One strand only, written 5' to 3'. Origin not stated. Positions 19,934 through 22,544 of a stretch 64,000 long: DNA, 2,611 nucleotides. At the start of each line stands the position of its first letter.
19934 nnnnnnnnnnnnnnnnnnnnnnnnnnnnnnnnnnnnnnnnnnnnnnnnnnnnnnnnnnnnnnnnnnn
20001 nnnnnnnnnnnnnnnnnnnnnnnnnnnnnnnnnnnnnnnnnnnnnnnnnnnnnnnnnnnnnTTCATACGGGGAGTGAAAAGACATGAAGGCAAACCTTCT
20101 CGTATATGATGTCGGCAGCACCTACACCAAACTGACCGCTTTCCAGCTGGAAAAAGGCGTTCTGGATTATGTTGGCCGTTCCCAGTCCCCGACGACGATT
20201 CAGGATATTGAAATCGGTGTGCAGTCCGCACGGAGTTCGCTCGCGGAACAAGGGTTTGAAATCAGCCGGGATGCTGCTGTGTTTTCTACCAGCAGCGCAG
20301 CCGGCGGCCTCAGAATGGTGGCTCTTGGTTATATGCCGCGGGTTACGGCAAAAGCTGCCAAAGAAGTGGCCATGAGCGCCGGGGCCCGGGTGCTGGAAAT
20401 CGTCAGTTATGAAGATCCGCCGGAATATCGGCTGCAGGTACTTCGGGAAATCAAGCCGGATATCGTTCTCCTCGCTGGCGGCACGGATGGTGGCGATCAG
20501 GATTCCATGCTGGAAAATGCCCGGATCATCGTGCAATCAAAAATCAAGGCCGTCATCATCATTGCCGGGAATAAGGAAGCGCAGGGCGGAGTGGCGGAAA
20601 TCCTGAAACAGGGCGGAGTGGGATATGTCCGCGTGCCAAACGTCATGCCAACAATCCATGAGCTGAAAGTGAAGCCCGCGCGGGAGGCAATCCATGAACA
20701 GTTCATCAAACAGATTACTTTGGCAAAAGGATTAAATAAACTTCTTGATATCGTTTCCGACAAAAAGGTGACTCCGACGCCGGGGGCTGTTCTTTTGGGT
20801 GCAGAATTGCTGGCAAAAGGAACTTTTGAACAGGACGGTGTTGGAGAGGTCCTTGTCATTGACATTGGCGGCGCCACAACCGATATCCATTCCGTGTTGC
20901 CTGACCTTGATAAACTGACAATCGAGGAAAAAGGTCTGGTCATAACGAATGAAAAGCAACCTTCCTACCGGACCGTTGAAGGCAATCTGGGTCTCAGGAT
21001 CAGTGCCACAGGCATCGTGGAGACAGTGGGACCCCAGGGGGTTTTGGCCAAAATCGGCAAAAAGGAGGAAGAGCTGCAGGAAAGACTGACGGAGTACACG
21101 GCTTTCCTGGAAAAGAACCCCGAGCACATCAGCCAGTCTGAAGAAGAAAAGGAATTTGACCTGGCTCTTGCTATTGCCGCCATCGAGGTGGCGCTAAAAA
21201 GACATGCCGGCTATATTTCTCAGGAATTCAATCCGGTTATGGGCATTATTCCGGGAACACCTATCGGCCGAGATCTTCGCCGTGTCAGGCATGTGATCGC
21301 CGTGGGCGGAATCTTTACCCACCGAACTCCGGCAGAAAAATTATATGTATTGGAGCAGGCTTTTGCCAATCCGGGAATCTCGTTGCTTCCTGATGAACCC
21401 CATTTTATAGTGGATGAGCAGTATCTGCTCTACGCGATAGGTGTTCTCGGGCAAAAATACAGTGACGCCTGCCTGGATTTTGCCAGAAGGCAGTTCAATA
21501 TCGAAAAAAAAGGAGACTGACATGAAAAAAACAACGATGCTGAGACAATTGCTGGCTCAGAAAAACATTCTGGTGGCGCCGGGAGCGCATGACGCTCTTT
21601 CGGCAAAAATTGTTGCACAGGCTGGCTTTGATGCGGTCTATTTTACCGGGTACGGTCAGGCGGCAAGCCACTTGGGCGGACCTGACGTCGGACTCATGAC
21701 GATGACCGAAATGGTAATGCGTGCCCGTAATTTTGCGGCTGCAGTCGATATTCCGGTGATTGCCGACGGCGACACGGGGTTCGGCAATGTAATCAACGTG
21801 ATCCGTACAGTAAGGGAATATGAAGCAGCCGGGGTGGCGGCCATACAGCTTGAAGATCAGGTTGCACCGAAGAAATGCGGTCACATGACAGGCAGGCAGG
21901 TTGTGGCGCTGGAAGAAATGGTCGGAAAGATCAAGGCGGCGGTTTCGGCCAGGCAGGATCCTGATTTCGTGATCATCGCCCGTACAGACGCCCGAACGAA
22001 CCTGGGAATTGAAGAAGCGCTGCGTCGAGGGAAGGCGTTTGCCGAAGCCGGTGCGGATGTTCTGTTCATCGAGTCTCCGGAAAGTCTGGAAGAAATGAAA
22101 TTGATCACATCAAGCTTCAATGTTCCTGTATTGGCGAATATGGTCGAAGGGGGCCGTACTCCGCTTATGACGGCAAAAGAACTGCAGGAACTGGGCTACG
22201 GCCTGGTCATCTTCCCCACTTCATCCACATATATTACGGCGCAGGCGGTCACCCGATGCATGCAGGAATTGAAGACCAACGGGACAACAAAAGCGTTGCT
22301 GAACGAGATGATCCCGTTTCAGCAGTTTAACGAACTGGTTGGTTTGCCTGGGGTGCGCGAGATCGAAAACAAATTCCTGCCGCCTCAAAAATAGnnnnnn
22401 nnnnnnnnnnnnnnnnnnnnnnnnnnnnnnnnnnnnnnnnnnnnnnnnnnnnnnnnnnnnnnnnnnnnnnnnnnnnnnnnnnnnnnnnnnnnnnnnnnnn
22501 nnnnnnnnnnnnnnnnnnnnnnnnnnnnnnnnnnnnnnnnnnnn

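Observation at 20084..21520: GlmL-like ASKHA protein adjacent to 2-methyleneglutarate mutase: candidate dedicated reactivase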

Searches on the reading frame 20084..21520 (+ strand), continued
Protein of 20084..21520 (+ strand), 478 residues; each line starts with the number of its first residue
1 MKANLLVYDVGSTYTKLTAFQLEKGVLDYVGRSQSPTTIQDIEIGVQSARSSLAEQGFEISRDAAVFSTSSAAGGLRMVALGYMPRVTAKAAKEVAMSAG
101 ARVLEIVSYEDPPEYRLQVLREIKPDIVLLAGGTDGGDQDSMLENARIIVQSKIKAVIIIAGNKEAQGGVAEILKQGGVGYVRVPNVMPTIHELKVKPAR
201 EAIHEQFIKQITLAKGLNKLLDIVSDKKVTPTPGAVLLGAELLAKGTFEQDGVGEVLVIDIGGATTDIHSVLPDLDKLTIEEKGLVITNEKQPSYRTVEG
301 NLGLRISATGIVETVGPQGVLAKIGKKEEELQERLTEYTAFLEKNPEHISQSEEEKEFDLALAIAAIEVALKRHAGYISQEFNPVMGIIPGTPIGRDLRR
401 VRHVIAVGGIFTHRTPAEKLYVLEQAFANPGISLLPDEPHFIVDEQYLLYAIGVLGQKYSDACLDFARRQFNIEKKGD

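Call 69: search_protein_families(library=pfam, proteins=[L088:3218-4522:+, L090:7387-8676:+, L096:2535-4361:+, L096:4386-5594:+, L096:7552-9441:+, L110:3150-5600:+, L110:5597-5983:+, L086:3865-5817:+, L086:1641-3842:+, L081:2768-4054:+], max_evalue=0.0001)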
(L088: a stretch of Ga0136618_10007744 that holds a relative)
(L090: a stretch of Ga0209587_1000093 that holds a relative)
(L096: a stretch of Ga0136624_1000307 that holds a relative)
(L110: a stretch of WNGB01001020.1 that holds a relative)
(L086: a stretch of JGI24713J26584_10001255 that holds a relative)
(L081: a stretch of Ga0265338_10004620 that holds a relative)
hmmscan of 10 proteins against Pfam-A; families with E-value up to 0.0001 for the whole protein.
L088:3218-4522:+ (434 aa): 1 family
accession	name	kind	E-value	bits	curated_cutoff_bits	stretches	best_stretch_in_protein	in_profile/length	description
PF01594.21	AI-2E_transport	-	4.1e-56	191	34.3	1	74-397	3-326/327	AI-2E family transporter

L090:7387-8676:+ (429 aa): 1 family
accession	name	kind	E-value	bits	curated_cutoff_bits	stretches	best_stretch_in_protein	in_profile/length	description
PF01594.21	AI-2E_transport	-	1.3e-46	159.8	34.3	1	80-405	2-326/327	AI-2E family transporter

L096:2535-4361:+ (608 aa): 0 families

L096:4386-5594:+ (402 aa): 2 families
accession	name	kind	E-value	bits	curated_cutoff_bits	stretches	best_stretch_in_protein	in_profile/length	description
PF16554.10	OAM_dimer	-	3.6e-32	111.1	25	1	157-234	1-78/78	Dimerisation domain of d-ornithine 4,5-aminomutase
PF02310.24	B12-binding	-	3.8e-13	49.8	32.1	1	259-384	3-118/121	B12 binding domain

L096:7552-9441:+ (629 aa): 2 families
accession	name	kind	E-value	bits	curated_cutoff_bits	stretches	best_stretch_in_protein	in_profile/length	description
PF20154.4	LNT_N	-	8.7e-30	104.4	27.1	1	143-290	2-158/159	Apolipoprotein N-acyltransferase N-terminal domain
PF00795.27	CN_hydrolase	-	9.5e-21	74.7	23.2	1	377-590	28-247/256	Carbon-nitrogen hydrolase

L110:3150-5600:+ (816 aa): 2 families
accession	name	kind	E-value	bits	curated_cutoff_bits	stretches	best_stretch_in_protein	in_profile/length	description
PF16554.10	OAM_dimer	-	1.7e-30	105.7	25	1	568-645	1-78/78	Dimerisation domain of d-ornithine 4,5-aminomutase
PF02310.24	B12-binding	-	3.9e-14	53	32.1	1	670-793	3-116/121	B12 binding domain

L110:5597-5983:+ (128 aa): 1 family
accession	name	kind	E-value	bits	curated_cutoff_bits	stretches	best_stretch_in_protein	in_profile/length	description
PF03061.28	4HBT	-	9.3e-07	29.5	20.6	1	31-91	6-67/79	Thioesterase superfamily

L086:3865-5817:+ (650 aa): 3 families
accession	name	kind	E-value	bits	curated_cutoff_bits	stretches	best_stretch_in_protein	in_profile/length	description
PF01520.23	Amidase_3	-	2.6e-50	171.3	27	1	474-644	1-173/174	N-acetylmuramoyl-L-alanine amidase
PF11741.13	AMIN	-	5.3e-23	81.5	20.5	2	281-368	9-99/101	AMIN domain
PF07833.16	Cu_amine_oxidN1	-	2.5e-07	31.1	24.2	1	59-141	4-88/108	Copper amine oxidase N-terminal domain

L086:1641-3842:+ (733 aa): 7 families
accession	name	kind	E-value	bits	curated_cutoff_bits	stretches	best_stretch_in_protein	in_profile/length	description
PF00580.27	UvrD-helicase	-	9.5e-96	321.1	23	1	11-273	1-271/271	UvrD/REP helicase N-terminal domain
PF13361.12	UvrD_C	-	6.5e-82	276.2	25.6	1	278-615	1-348/350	UvrD-like helicase C-terminal domain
PF13245.12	AAA_19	-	1.4e-23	84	25.1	1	15-258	1-134/134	AAA domain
PF13538.12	UvrD_C_2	-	4.2e-12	46.2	27.4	1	554-613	2-52/52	UvrD-like helicase C-terminal domain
PF21196.3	PcrA_UvrD_tudor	-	2.2e-11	43.9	23.9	1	678-724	2-48/48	PcrA/UvrD tudor domain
PF01443.25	Viral_helicase1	-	3.3e-07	30.8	21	0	542-612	165-226/228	Viral superfamily 1 RNA helicase core domain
PF13604.12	AAA_30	-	1.3e-05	25.5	27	0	11-75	2-67/191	AAA domain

L081:2768-4054:+ (428 aa): 1 family
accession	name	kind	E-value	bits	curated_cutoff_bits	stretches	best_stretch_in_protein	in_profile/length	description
PF02515.22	CoA_transf_3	-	9.2e-118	393.9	23.3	1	34-395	1-366/366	CoA-transferase family III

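Call 78: find_encoding_contigs(protein=P0090, flank=6000, max_places=2)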
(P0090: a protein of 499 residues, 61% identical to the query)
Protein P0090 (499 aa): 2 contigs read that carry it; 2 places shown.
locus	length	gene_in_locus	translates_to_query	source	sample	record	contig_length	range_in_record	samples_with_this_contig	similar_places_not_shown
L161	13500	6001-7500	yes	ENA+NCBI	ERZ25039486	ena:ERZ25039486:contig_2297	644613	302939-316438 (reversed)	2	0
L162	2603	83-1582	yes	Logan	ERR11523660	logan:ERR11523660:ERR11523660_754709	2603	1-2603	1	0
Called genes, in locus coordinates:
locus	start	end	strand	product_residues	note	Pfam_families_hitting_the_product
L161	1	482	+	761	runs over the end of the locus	PF01315:Ald_Xan_dh_C, PF02738:MoCoBD_1, PF20256:MoCoBD_2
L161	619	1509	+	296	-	PF03446:NAD_binding_2, PF14833:NAD_binding_11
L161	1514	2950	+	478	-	-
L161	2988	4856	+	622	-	PF02310:B12-binding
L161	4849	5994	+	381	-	PF04303:PrpF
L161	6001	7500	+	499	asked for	PF13941:MutL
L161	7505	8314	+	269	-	PF13714:PEP_mutase, PF00463:ICL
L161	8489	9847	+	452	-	PF00083:Sugar_tr, PF07690:MFS_1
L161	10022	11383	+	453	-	PF00083:Sugar_tr, PF07690:MFS_1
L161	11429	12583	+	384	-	PF07969:Amidohydro_3 (faint), PF01979:Amidohydro_1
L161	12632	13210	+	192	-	PF06684:AA_synth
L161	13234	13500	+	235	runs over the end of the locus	PF00392:GntR, PF07729:FCD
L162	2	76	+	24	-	?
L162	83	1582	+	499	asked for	PF13941:MutL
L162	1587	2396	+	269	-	PF13714:PEP_mutase, PF00463:ICL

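Call 79: find_encoding_contigs(protein=P0071, flank=6000, max_places=2)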
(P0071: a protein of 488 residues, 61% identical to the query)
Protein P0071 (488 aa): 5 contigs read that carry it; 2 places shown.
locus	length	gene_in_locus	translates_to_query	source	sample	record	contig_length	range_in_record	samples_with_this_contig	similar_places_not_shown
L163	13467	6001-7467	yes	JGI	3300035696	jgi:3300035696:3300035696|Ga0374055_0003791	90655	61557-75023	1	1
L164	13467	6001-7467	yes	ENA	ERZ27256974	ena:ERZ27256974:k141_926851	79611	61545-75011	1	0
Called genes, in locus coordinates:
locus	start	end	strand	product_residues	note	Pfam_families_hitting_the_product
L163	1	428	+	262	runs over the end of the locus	PF19842:YqeC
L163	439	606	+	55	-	PF12804:NTP_transf_3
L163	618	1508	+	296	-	PF03446:NAD_binding_2, PF14833:NAD_binding_11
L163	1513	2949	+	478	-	-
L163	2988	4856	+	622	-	PF02310:B12-binding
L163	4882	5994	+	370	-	PF04303:PrpF, PF05544:Pro_racemase (faint)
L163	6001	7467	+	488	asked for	PF13941:MutL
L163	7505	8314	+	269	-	PF13714:PEP_mutase, PF00463:ICL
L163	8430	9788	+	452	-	PF00083:Sugar_tr, PF07690:MFS_1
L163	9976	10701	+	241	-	-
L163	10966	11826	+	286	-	PF08668:HDOD, PF01966:HD (weak)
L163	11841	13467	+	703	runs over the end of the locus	PF13185:GAF_2, PF00989:PAS (weak), PF08448:PAS_4, PF13426:PAS_9, PF02518:HATPase_c, PF00072:Response_reg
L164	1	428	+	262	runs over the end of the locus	PF19842:YqeC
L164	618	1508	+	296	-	PF03446:NAD_binding_2, PF14833:NAD_binding_11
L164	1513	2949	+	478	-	-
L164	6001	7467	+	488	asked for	PF13941:MutL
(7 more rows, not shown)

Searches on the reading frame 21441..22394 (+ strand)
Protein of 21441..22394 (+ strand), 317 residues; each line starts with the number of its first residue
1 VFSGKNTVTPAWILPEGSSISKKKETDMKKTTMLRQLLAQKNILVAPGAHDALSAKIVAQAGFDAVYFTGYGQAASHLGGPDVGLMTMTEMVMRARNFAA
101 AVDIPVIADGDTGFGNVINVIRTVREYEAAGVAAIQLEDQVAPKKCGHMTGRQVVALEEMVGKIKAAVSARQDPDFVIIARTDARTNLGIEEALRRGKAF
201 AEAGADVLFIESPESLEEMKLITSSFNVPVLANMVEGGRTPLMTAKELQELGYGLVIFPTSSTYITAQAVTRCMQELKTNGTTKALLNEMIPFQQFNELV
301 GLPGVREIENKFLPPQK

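Call 3: search_protein_families(library=pfam, proteins=[window:21441-22394:+], max_evalue=0.01)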
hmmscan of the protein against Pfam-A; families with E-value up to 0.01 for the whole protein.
window:21441-22394:+ (317 aa): 5 families
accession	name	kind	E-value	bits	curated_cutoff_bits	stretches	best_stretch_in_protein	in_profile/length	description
PF13714.12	PEP_mutase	-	5.4e-55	187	31.5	1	34-277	1-239/240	Phosphoenolpyruvate phosphomutase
PF00463.27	ICL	-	4.3e-15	55.7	26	1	96-188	140-237/526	Isocitrate lyase family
PF02548.21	Pantoate_transf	-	1.8e-05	24.7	28.7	0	127-238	31-138/259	Ketopantoate hydroxymethyltransferase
PF03060.21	NMO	-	0.0012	18.7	28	1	31-110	125-200/331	Nitronate monooxygenase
PF02581.23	TMP-TENI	-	0.0043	16.9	27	1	31-135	85-177/180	Thiamine monophosphate synthase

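Call 4: search_protein_families(library=ncbifam, proteins=[window:21441-22394:+], max_evalue=0.01)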
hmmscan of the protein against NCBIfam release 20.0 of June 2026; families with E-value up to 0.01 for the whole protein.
window:21441-22394:+ (317 aa): 9 families
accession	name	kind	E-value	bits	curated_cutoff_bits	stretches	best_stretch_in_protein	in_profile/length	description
TIGR02317.1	prpB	equivalog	7.3e-93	310.9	354.4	1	32-302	3-272/285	methylisocitrate lyase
TIGR02319.1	CPEP_Pphonmut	equivalog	8.6e-86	287.8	420.05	1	30-311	4-288/294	carboxyvinyl-carboxyphosphonate phosphorylmutase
NF008455.0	PRK11320.1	equivalog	1.8e-75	253.9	353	1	30-299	7-276/295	methylisocitrate lyase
TIGR02321.1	Pphn_pyruv_hyd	equivalog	3.6e-45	154.3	374.4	1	28-313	1-289/290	phosphonopyruvate hydrolase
TIGR02320.1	PEP_mutase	equivalog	2.4e-40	138.3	319.55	1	34-299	1-279/284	phosphoenolpyruvate mutase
NF011645.0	PRK15063.1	equivalog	2.6e-20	72.7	562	1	104-186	148-233/430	isocitrate lyase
TIGR01346.1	isocit_lyase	equivalog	5.2e-19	68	275.9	1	104-186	151-236/527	isocitrate lyase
NF005074.0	PRK06498.1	equivalog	6.5e-13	48.1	446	1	89-185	165-264/531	isocitrate lyase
NF001452.0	PRK00311.1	subfamily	0.0002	20.8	272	0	28-102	4-77/267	3-methyl-2-oxobutanoate hydroxymethyltransferase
